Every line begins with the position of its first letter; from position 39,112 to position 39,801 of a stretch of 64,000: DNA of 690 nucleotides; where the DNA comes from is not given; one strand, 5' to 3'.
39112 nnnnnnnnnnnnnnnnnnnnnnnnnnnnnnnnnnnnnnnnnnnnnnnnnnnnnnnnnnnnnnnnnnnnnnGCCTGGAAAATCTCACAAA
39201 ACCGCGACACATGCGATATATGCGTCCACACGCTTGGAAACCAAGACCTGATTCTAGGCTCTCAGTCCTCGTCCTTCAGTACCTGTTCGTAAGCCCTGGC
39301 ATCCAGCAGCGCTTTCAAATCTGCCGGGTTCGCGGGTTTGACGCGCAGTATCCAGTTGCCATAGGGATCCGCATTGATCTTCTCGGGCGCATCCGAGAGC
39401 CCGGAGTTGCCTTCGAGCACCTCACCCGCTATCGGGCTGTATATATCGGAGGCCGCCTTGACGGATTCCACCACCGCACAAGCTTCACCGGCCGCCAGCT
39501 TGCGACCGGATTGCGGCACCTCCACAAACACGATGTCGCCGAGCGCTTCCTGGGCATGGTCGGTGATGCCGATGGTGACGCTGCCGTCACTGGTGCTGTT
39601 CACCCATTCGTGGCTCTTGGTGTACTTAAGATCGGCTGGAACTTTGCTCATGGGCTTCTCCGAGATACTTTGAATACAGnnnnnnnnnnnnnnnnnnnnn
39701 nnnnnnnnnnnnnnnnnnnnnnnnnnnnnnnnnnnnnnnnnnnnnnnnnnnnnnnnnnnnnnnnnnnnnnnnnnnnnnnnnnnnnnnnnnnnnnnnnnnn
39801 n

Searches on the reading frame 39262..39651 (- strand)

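Call 56: search_protein_families(library=pfam, proteins=[window:39262-39651:-], max_evalue=0.00001)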
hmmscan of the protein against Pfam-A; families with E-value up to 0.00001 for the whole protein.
window:39262-39651:- (129 aa): 1 family
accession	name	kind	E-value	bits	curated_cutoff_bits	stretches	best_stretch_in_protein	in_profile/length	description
PF01597.25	GCV_H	-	2.7e-43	147.2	22.2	1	8-127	1-121/122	Glycine cleavage H-protein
